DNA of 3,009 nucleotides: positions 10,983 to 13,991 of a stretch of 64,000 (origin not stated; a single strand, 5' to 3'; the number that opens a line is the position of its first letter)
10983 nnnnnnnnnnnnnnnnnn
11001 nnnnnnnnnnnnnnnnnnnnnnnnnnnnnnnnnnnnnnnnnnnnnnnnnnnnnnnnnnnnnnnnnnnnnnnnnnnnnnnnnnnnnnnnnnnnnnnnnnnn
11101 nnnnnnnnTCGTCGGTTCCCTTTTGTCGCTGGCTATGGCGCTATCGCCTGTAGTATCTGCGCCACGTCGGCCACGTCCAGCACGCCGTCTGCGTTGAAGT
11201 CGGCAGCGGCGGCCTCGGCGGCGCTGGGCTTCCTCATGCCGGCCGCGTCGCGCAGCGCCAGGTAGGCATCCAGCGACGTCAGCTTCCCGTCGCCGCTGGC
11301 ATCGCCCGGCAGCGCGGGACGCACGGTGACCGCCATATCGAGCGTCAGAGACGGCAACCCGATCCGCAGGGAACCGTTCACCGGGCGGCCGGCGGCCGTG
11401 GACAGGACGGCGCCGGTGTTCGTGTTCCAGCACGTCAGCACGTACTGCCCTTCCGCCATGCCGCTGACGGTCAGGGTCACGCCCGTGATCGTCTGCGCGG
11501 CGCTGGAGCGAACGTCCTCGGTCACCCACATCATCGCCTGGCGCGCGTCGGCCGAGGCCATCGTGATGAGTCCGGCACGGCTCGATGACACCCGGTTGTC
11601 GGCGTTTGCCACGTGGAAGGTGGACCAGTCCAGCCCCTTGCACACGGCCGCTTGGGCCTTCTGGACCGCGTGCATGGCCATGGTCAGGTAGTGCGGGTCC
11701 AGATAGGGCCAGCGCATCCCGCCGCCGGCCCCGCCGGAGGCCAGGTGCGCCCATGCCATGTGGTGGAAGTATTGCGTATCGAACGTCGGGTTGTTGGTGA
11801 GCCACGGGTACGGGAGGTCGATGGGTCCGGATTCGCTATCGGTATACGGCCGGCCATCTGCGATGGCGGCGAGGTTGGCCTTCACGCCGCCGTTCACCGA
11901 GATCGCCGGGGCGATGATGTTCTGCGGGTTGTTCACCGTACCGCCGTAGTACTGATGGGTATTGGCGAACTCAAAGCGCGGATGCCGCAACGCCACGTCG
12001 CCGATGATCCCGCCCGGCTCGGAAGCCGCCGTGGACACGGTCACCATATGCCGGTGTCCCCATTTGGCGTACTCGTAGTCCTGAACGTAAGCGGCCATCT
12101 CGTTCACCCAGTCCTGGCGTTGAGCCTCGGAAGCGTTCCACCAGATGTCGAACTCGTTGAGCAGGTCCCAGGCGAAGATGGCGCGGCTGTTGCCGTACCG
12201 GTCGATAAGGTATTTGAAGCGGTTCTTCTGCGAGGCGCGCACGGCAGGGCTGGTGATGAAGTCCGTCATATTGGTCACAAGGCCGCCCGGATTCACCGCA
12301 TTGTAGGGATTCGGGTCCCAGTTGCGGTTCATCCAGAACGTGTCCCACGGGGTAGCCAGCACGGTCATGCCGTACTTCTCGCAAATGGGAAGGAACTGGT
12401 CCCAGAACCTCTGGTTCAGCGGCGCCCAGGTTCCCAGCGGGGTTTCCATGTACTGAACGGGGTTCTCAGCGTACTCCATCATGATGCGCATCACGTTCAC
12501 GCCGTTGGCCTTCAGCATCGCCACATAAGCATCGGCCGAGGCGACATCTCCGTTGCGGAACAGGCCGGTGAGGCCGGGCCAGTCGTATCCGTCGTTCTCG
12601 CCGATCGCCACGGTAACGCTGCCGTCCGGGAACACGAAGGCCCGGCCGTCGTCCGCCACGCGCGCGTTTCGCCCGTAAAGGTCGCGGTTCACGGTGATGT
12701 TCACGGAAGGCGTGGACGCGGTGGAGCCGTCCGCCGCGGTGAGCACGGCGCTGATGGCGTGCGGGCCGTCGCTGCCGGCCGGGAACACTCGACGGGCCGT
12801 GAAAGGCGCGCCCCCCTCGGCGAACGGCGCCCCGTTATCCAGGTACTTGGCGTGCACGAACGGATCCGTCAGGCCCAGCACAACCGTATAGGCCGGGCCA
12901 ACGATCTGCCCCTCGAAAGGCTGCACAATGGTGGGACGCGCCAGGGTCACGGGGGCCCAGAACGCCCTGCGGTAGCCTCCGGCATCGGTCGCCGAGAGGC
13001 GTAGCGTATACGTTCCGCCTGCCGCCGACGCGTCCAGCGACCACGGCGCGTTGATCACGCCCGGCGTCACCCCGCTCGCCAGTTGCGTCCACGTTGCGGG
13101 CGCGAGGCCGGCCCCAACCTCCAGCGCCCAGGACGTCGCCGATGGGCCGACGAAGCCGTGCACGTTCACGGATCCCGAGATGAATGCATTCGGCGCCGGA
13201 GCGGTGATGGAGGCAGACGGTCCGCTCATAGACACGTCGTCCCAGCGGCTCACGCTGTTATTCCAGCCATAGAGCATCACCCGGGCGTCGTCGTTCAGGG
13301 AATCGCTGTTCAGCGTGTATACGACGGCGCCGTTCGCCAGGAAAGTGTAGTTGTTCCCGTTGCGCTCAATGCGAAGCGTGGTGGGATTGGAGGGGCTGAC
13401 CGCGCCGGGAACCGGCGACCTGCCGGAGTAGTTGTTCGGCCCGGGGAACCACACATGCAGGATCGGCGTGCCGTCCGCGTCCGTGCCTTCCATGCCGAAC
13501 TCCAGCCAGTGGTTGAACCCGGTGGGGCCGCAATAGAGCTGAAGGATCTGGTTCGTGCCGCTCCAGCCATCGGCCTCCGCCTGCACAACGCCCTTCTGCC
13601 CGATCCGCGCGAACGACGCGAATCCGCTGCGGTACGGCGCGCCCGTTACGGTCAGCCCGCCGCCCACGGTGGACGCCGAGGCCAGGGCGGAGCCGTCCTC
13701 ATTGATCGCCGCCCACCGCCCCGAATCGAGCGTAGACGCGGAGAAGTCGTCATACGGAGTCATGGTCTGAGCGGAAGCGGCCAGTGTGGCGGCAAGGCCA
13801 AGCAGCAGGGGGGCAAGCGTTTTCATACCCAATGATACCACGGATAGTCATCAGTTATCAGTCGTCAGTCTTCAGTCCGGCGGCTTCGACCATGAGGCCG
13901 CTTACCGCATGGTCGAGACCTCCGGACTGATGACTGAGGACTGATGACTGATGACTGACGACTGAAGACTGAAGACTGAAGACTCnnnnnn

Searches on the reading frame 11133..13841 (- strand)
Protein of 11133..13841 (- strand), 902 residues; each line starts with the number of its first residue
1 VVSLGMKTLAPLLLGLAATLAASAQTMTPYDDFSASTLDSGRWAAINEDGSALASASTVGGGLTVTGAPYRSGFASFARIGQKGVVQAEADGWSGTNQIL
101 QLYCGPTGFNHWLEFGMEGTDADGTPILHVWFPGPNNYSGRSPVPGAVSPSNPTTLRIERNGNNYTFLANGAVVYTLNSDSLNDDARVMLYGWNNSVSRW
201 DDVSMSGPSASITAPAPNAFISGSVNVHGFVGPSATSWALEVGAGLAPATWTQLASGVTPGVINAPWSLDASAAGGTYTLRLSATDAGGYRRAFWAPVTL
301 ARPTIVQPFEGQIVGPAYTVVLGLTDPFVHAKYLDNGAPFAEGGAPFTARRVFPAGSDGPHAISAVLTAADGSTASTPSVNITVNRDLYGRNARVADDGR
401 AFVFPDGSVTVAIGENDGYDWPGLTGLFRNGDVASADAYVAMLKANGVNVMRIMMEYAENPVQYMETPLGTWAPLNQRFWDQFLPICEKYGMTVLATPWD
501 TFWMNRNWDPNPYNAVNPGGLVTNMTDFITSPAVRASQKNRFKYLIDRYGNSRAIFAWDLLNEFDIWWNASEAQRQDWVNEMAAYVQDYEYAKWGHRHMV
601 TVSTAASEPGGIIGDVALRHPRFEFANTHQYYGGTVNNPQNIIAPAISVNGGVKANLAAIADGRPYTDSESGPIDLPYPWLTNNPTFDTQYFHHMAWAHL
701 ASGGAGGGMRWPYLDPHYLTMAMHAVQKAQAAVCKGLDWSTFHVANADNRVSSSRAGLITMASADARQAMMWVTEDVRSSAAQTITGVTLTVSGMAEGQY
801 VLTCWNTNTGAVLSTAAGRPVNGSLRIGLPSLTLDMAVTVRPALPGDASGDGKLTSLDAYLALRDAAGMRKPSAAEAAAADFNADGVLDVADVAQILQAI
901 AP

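Call 3: search_protein_families(library=pfam, proteins=[window:11133-13841:-], max_evalue=0.1)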
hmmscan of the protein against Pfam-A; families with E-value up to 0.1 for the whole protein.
window:11133-13841:- (902 aa): 1 family
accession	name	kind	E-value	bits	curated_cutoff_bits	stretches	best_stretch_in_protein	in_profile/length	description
PF00404.24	Dockerin_1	-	5.8e-05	23.6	22.9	1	845-898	1-54/57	Dockerin type I domain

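Call 4: search_protein_families(library=ncbifam, proteins=[window:11133-13841:-], max_evalue=0.1)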
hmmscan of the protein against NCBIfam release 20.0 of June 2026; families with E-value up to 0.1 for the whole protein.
window:11133-13841:- (902 aa): 0 families
